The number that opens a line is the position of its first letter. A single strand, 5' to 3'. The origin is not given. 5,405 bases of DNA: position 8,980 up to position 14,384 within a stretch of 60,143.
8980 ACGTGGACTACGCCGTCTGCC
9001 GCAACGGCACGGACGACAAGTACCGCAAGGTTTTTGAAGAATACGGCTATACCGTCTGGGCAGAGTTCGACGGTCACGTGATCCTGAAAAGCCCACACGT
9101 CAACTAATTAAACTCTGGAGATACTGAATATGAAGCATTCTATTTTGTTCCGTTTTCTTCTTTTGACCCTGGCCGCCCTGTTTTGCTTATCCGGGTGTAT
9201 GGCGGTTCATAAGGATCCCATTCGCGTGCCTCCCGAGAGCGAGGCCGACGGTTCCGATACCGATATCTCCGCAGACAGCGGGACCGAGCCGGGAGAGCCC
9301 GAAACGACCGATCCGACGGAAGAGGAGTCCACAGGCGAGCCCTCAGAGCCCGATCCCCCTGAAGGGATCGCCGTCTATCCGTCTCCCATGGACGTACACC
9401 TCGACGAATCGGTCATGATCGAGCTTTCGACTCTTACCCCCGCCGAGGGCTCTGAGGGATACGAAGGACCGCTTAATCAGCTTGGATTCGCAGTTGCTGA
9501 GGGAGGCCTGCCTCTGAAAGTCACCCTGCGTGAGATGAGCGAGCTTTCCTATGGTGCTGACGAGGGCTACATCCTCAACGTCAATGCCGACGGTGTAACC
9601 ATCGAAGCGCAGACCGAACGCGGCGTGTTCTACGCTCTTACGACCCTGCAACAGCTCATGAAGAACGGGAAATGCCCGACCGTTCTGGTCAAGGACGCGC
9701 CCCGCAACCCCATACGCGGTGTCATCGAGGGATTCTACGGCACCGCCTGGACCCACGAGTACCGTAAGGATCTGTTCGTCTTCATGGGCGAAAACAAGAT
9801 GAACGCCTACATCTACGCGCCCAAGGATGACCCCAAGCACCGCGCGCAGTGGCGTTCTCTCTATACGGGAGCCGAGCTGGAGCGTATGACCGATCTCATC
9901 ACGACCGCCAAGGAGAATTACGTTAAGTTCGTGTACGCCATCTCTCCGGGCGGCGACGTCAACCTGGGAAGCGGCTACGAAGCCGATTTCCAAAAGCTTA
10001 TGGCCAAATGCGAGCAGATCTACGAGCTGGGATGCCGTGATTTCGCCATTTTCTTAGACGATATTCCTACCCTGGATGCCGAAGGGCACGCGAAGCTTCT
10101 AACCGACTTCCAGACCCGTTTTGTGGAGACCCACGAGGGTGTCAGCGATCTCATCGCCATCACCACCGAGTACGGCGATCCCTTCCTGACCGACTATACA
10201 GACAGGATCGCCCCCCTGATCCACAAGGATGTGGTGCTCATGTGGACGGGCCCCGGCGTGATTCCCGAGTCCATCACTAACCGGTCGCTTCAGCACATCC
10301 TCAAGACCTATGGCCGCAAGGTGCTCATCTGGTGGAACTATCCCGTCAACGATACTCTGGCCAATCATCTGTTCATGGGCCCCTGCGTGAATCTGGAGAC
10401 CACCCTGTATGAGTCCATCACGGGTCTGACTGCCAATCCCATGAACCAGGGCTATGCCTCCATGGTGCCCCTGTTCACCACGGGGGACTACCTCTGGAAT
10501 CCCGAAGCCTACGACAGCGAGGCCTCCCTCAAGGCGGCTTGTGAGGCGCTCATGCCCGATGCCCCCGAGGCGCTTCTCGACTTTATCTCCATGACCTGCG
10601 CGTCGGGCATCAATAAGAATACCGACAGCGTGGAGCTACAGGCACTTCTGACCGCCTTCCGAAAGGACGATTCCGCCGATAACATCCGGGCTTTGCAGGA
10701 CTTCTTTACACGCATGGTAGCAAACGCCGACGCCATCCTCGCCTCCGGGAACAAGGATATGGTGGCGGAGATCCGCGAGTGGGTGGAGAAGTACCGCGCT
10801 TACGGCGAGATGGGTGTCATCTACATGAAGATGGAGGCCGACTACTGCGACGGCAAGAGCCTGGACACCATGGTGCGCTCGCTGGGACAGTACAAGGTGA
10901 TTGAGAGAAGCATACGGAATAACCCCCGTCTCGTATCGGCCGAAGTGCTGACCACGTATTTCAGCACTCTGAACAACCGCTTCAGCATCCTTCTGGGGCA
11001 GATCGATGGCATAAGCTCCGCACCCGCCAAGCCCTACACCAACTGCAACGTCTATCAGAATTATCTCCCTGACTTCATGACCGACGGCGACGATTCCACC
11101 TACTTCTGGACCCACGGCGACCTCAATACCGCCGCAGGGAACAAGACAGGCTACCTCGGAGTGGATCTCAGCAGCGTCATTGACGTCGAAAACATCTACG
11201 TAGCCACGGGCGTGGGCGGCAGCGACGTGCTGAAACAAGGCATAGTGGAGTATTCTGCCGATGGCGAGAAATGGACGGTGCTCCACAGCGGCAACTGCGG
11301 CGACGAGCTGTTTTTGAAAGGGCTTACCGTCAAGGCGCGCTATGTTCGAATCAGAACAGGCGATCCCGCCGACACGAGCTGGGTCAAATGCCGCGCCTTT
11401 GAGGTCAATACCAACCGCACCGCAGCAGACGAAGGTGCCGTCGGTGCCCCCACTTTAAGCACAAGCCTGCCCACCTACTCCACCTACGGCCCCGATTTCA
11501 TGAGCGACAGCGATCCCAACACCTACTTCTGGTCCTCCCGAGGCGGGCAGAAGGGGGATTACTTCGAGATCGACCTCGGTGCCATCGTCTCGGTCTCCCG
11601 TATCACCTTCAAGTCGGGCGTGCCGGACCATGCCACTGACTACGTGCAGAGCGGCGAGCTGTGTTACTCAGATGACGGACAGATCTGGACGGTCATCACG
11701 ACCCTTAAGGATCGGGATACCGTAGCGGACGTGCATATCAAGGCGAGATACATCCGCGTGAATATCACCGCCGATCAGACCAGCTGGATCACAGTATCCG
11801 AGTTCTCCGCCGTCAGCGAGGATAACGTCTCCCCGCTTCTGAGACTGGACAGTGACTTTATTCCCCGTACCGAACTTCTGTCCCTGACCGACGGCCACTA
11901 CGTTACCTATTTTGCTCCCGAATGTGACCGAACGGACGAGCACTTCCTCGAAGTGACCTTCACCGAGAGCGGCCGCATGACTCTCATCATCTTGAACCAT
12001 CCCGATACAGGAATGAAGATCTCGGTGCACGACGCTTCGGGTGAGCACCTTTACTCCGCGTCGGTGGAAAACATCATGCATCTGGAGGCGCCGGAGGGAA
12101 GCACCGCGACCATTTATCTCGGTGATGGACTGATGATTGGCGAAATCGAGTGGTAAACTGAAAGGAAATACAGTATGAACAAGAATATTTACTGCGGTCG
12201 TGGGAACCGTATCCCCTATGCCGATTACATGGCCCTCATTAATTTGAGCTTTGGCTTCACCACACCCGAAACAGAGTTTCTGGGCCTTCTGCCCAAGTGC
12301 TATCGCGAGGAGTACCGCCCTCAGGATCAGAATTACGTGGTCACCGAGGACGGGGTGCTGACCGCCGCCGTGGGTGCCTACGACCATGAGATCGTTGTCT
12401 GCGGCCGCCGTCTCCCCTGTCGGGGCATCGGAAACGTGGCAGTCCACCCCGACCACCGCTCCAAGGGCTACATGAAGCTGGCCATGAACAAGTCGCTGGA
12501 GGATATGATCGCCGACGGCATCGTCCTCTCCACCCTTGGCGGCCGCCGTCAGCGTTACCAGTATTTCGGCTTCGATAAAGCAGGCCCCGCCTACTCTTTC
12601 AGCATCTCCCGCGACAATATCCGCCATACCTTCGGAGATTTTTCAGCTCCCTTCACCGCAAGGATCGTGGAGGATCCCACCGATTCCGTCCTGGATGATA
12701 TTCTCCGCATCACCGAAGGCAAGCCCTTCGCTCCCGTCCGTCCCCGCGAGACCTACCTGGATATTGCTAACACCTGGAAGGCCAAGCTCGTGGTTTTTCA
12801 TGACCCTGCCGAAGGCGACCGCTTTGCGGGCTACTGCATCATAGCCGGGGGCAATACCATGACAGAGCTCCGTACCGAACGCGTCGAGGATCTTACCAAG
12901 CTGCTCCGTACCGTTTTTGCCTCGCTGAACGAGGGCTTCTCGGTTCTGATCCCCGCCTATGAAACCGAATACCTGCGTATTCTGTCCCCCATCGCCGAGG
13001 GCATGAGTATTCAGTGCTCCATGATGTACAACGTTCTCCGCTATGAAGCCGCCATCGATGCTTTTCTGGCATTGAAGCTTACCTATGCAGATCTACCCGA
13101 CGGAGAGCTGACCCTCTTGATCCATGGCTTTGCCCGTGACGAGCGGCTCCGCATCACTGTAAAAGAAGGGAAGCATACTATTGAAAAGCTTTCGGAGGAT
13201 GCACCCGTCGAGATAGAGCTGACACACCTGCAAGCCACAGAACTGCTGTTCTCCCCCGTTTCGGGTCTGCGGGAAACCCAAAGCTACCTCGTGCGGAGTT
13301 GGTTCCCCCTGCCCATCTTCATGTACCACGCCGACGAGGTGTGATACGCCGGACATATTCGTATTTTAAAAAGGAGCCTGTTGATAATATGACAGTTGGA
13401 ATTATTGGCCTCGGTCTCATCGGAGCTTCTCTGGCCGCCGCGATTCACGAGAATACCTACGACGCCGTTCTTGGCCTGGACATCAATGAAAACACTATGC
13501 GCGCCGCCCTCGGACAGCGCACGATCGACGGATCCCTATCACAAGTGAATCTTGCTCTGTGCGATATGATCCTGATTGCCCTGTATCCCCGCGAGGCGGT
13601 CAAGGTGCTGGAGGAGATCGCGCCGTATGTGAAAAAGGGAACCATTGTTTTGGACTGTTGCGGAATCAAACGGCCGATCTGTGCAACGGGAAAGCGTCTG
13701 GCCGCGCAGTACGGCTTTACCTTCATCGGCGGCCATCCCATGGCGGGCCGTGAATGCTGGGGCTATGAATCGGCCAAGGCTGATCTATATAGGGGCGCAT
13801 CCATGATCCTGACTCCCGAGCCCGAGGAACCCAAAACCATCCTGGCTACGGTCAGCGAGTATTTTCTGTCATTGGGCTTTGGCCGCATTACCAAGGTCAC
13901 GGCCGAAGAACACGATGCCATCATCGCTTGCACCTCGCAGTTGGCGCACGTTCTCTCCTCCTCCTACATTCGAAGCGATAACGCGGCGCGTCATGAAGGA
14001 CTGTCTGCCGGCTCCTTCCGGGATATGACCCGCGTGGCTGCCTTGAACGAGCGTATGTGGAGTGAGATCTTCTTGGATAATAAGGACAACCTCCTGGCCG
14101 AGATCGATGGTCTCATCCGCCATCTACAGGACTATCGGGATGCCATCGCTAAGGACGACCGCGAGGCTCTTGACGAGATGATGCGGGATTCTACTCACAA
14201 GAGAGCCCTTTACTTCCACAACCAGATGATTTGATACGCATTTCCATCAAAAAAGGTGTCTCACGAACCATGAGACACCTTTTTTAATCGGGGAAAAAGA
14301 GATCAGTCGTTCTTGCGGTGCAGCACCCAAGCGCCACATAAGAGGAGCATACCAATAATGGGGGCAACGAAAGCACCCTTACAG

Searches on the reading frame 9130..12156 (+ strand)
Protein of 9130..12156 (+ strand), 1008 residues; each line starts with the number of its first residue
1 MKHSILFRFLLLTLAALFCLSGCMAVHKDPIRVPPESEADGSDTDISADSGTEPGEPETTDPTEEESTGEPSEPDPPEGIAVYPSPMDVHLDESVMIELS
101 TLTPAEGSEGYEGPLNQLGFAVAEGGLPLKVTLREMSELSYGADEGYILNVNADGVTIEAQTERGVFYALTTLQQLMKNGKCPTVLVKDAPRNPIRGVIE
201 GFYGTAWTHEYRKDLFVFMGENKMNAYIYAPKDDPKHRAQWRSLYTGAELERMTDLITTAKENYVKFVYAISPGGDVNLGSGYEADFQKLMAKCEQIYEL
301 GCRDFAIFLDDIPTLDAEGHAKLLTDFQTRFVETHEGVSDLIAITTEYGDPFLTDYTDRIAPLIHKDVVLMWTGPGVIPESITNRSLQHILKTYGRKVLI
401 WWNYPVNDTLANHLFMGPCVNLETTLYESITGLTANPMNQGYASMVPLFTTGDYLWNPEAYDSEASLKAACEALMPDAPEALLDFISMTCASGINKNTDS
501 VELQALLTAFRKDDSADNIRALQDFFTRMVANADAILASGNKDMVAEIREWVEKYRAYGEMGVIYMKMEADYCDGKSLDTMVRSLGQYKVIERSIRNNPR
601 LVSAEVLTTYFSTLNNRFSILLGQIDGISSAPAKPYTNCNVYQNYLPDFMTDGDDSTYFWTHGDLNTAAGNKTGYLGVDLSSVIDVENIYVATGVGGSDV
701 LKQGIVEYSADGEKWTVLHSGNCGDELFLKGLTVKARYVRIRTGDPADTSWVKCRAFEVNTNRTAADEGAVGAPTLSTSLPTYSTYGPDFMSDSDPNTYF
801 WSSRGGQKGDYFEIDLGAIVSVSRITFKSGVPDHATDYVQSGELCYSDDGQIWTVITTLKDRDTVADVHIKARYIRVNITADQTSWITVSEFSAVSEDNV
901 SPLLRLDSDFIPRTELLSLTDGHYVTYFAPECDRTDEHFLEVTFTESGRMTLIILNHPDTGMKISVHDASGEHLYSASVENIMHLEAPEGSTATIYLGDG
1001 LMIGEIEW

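Call 57: search_protein_families(library=pfam, proteins=[window:9130-12156:+], max_evalue=0.001)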
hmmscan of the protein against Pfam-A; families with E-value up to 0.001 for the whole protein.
window:9130-12156:+ (1008 aa): 8 families
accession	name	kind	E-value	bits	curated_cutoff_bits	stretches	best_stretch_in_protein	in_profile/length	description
PF07555.19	NAGidase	-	1.4e-104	350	25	1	196-486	1-294/295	beta-N-acetylglucosaminidase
PF00754.31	F5_F8_type_C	-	6.2e-27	94.7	28.2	2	782-892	8-127/127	F5/8 type C domain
PF22633.2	F5_F8_type_C_2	-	2.4e-12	47.8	27.8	2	793-877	4-91/91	NedA-like, galactose-binding domain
PF02838.20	Glyco_hydro_20b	-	3.2e-11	44.5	26.1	1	117-190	47-124/124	Glycosyl hydrolase family 20, domain 2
PF21809.3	Glyco_hydro_84_hel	-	5.1e-07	30.2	27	1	503-569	9-78/131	Bacterial GH84, post-catalytic domain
PF14845.11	Glycohydro_20b2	-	1.2e-06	29.7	27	1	131-176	84-130/130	beta-acetyl hexosaminidase like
PF23524.2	MGAT4A_C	-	1.7e-05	25.6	42.9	1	776-891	3-129/129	MGAT4 C-terminal domain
PF21774.3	NagJ_C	-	0.00051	21.2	28.3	1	504-607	7-110/114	Hyaluronidase post-catalytic domain-like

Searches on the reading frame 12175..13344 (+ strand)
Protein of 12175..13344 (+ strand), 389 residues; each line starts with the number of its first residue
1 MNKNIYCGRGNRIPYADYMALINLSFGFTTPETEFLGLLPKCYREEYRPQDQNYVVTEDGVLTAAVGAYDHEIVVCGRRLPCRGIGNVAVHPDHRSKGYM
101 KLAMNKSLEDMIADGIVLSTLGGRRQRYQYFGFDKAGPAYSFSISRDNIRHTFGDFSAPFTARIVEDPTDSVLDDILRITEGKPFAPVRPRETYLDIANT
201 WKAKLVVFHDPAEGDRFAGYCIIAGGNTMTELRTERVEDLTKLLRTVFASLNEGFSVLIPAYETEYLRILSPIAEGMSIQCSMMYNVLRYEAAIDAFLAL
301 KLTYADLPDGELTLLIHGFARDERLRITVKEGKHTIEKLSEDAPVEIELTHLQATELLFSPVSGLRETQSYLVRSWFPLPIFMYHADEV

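Call 57: search_protein_families(library=pfam, proteins=[window:12175-13344:+], max_evalue=0.001)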
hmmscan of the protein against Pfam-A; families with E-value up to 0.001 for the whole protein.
window:12175-13344:+ (389 aa): 3 families
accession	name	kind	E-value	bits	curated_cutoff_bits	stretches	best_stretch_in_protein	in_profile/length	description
PF13527.13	Acetyltransf_9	-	2.1e-20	73.5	25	1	17-135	12-126/127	Acetyltransferase (GNAT) domain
PF00583.31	Acetyltransf_1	-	6.3e-07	30.1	20.7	1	46-116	28-93/116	Acetyltransferase (GNAT) family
PF13508.13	Acetyltransf_7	-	0.00017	22.3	27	1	54-133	6-82/84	Acetyltransferase (GNAT) domain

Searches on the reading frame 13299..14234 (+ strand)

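Call 57: search_protein_families(library=pfam, proteins=[window:13299-14234:+], max_evalue=0.001)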
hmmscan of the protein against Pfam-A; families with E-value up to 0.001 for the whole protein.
window:13299-14234:+ (311 aa): 4 families
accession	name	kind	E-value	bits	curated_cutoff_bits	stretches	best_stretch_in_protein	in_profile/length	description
PF02153.23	PDH_N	-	4.8e-23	81.8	26.5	1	46-193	2-149/154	Prephenate dehydrogenase, nucleotide-binding domain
PF20463.3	PDH_C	-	6.8e-19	68.5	22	1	202-296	2-101/102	Prephenate dehydrogenase, dimerization domain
PF03446.21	NAD_binding_2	-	2.2e-07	31.5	21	1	32-144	1-116/161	NAD binding domain of 6-phosphogluconate dehydrogenase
PF03807.23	F420_oxidored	-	6.4e-07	30.3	21.6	1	32-120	1-91/94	NADP oxidoreductase coenzyme F420-dependent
